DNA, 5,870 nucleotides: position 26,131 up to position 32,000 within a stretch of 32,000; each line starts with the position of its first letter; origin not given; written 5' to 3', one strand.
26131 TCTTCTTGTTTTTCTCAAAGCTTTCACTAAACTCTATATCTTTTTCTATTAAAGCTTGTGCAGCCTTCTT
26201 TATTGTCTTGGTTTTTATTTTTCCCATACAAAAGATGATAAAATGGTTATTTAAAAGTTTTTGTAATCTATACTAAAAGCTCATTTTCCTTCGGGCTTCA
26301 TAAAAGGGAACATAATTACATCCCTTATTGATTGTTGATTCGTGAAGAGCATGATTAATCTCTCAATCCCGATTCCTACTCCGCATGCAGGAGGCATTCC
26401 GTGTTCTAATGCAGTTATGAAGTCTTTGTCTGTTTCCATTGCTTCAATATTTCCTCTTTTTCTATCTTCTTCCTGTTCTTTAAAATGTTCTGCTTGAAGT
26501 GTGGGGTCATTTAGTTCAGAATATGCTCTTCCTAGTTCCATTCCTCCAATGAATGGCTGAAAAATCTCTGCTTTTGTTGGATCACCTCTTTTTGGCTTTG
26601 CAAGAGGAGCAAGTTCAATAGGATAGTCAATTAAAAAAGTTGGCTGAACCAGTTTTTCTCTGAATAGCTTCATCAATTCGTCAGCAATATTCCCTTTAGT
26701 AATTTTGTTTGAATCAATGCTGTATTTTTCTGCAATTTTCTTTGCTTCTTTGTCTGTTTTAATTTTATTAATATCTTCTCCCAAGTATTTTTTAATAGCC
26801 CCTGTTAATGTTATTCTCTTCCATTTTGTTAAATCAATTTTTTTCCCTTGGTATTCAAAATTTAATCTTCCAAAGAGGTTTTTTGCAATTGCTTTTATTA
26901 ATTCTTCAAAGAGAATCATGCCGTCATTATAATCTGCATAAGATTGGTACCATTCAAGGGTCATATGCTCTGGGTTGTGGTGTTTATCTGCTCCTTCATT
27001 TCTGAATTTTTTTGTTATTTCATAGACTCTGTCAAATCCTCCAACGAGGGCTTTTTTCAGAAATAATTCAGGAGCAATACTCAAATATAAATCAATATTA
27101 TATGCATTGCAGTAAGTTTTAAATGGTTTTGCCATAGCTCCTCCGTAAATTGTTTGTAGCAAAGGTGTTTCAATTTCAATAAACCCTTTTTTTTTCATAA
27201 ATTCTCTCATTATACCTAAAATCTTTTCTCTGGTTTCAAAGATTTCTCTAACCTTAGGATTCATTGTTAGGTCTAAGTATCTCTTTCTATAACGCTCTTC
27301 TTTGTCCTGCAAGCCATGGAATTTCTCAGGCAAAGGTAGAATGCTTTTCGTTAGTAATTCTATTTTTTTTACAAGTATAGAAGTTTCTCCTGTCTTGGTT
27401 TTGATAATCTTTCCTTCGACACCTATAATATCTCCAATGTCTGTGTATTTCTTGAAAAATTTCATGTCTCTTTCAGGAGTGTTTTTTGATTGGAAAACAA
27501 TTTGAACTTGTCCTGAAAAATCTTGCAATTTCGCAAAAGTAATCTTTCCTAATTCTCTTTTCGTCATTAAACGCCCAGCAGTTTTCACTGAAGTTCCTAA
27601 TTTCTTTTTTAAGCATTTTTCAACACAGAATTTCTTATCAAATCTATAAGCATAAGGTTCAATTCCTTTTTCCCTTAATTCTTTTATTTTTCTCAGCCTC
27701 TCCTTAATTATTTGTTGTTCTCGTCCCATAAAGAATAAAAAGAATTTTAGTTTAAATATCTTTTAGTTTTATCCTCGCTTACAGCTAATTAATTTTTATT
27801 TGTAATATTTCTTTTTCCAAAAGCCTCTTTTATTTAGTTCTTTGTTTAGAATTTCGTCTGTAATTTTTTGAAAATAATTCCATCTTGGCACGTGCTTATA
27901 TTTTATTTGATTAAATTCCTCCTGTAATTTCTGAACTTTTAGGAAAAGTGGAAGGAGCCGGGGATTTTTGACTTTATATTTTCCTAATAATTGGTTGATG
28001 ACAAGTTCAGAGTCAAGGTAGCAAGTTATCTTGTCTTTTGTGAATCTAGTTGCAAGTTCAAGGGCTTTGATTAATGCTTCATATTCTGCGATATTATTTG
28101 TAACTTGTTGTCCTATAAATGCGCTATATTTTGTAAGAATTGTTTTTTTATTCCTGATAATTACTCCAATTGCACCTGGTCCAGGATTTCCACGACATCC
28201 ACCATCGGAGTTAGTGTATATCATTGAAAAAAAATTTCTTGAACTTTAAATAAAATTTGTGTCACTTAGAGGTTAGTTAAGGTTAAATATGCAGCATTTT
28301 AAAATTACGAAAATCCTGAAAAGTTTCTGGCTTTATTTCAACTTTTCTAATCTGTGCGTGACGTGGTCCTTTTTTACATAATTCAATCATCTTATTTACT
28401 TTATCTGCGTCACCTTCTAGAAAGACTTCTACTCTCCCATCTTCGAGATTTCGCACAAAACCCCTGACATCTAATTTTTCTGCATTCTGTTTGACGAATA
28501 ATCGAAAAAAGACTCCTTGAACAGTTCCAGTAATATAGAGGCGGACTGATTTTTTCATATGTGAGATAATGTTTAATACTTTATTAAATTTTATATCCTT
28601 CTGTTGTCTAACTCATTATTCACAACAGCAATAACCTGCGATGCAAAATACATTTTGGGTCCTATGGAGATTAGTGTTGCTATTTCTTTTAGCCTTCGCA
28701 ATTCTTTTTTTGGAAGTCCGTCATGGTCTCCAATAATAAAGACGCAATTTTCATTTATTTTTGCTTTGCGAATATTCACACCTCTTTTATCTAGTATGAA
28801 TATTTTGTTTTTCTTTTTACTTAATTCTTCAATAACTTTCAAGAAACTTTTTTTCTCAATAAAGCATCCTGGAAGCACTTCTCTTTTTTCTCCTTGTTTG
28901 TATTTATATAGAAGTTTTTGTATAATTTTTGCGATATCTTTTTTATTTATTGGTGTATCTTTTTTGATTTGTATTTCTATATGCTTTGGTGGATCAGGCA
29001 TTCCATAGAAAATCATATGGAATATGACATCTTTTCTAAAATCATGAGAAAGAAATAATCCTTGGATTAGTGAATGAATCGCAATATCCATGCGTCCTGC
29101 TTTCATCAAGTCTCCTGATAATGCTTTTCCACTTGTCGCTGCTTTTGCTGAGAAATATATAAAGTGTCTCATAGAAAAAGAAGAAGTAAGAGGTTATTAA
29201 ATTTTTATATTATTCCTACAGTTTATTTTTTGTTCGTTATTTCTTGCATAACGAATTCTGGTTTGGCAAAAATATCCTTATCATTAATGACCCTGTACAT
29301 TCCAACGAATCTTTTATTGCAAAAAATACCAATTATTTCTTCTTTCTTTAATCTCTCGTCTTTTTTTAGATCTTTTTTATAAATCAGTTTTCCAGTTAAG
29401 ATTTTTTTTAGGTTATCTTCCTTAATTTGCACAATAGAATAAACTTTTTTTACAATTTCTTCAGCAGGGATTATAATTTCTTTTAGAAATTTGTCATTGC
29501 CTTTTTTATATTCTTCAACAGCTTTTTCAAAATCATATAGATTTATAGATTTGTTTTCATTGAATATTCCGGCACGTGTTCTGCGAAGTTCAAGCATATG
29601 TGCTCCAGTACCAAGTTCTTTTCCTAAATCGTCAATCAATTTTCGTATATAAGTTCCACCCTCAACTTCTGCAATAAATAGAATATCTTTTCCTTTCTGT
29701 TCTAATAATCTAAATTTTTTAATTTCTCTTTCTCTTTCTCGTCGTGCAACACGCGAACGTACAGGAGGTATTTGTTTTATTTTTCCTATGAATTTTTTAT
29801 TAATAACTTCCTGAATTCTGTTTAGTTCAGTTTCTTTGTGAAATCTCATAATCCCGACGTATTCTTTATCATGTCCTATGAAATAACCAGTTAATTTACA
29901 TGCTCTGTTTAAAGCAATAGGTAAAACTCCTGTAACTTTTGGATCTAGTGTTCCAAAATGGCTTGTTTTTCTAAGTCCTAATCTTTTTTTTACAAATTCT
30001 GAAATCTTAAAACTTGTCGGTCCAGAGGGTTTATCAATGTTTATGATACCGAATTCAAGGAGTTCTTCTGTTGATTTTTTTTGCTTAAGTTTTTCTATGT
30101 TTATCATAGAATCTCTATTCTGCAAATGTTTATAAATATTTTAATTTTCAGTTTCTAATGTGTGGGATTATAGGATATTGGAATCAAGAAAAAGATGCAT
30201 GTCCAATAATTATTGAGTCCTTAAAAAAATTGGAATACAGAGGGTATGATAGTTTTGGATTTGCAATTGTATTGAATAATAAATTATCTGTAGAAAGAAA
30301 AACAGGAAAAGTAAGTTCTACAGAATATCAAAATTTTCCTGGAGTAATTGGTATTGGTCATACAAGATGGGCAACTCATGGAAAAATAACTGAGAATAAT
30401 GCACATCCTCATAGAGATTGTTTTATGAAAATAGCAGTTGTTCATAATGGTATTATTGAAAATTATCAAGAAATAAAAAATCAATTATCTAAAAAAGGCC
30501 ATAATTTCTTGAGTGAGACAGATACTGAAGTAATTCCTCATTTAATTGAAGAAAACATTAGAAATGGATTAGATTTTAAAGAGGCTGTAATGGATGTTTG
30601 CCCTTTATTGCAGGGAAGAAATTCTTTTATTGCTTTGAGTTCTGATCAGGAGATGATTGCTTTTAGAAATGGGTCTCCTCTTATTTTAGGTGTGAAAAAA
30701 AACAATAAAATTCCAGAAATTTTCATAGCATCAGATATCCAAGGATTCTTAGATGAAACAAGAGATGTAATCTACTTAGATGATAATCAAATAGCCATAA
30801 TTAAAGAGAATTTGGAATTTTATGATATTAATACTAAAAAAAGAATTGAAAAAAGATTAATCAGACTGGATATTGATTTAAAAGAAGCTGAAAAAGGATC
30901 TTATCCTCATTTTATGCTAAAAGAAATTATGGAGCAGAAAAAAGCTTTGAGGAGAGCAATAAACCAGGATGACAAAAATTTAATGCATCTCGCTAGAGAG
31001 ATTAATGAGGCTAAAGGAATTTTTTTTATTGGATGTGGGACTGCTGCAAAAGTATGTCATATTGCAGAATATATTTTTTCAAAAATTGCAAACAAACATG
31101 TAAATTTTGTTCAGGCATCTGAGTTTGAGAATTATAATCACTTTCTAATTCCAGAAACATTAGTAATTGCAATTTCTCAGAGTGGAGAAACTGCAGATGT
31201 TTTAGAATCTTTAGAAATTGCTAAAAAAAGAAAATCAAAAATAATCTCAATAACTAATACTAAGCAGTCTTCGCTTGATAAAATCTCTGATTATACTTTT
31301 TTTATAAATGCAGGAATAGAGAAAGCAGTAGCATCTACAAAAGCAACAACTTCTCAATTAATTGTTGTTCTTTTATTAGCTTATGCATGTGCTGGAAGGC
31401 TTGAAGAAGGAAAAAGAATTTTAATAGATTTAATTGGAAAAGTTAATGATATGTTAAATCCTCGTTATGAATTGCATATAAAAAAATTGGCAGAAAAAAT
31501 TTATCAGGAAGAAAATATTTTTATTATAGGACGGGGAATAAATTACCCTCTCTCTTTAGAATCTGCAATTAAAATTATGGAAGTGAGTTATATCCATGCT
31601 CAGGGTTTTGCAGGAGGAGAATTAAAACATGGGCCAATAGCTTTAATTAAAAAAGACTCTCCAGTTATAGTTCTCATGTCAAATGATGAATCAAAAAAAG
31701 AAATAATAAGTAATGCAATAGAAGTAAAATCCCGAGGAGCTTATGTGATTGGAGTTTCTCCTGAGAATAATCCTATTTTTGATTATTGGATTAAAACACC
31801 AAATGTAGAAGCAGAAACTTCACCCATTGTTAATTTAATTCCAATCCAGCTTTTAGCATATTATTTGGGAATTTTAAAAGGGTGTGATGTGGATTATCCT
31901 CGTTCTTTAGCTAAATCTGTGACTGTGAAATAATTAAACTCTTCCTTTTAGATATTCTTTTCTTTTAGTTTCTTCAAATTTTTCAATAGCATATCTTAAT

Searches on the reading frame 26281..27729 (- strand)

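Call 66: search_protein_families(library=pfam, proteins=[window:26281-27729:-], max_evalue=0.001)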
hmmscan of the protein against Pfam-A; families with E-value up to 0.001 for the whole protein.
window:26281-27729:- (482 aa): 2 families
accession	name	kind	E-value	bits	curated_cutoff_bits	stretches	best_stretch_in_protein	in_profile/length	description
PF00152.25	tRNA-synt_2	-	2.2e-84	283.6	25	1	143-477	2-307/308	tRNA synthetases class II (D, K and N)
PF01336.31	tRNA_anti-codon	-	1.5e-15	57.3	27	1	48-126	1-75/75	OB-fold nucleic acid binding domain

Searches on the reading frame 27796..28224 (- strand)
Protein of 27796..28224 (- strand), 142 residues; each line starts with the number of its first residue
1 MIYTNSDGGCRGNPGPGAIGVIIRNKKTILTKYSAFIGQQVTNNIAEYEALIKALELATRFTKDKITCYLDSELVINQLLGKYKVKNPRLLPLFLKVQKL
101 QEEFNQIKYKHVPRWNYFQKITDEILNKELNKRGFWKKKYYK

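Call 66: search_protein_families(library=pfam, proteins=[window:27796-28224:-], max_evalue=0.001)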
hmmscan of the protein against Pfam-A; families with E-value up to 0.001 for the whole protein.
window:27796-28224:- (142 aa): 2 families
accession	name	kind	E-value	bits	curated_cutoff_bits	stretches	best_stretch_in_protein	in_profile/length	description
PF13456.12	RVT_3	-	2.6e-18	66.6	21.6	1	5-114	1-110/123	Reverse transcriptase-like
PF00075.30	RNase_H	-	2.1e-11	44.6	25.8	1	6-112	8-113/141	RNase H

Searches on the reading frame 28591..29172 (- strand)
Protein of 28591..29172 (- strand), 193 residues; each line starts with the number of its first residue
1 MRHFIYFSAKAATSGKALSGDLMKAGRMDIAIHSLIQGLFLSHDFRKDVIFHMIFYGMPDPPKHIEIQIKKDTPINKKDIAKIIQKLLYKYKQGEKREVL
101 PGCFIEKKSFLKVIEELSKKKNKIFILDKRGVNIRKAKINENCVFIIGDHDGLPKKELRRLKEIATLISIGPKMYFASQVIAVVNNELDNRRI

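Call 66: search_protein_families(library=pfam, proteins=[window:28591-29172:-], max_evalue=0.001)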
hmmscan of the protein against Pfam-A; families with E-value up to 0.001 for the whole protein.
window:28591-29172:- (193 aa): 1 family
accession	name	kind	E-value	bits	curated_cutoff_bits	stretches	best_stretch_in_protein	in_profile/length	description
PF04013.17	Methyltrn_RNA_2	-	6.3e-42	144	25.5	1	1-192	1-197/198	Putative SAM-dependent RNA methyltransferase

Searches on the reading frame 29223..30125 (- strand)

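Call 66: search_protein_families(library=pfam, proteins=[window:29223-30125:-], max_evalue=0.001)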
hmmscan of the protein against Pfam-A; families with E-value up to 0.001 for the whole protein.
window:29223-30125:- (300 aa): 4 families
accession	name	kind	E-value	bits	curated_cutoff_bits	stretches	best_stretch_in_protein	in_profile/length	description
PF01509.24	TruB_N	-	4.6e-22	79.4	27.3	1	46-160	1-149/149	TruB family pseudouridylate synthase (N terminal domain)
PF16198.10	TruB_C_2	-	3.3e-20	72.4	29.3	1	161-225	1-65/66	tRNA pseudouridylate synthase B C-terminal domain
PF08068.17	DKCLD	-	5.1e-05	23.7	27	1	18-40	34-56/58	DKCLD (NUC011) domain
PF21238.2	Pus10_C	-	0.00051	20.1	27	1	86-165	123-203/232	Pus10, C-terminal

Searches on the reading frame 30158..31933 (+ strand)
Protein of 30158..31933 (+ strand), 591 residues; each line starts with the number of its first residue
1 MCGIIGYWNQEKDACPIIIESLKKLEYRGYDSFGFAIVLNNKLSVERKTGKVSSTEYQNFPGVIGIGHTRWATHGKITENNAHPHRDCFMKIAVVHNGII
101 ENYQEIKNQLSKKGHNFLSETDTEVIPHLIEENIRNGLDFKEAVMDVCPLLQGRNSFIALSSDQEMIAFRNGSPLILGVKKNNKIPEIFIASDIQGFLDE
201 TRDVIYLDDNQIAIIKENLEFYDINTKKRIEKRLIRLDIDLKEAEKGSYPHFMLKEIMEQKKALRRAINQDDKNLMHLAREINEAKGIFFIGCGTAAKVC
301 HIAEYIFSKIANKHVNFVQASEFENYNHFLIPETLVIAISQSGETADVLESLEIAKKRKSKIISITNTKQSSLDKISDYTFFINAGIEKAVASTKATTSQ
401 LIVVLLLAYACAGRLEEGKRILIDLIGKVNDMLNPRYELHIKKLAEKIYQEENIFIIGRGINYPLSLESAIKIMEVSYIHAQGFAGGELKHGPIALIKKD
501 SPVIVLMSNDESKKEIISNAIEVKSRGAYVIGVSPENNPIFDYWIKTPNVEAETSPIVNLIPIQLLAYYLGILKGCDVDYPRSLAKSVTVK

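Call 66: search_protein_families(library=pfam, proteins=[window:30158-31933:+], max_evalue=0.001)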
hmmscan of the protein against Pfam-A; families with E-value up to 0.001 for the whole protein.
window:30158-31933:+ (591 aa): 5 families
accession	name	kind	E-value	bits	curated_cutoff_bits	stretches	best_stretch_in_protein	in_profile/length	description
PF01380.27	SIS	-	2.2e-51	173.5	25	2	282-408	2-129/131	SIS domain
PF13522.11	GATase_6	-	4.6e-15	56.2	27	1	62-164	10-101/130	Glutamine amidotransferase domain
PF13537.11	GATase_7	-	8.9e-13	48.8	25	1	79-197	10-121/123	Glutamine amidotransferase domain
PF13580.11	SIS_2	-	0.00026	21.5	27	0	332-366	103-137/138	SIS domain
PF13230.11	GATase_4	-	0.00039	19.9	23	1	60-147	69-155/272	Glutamine amidotransferases class-II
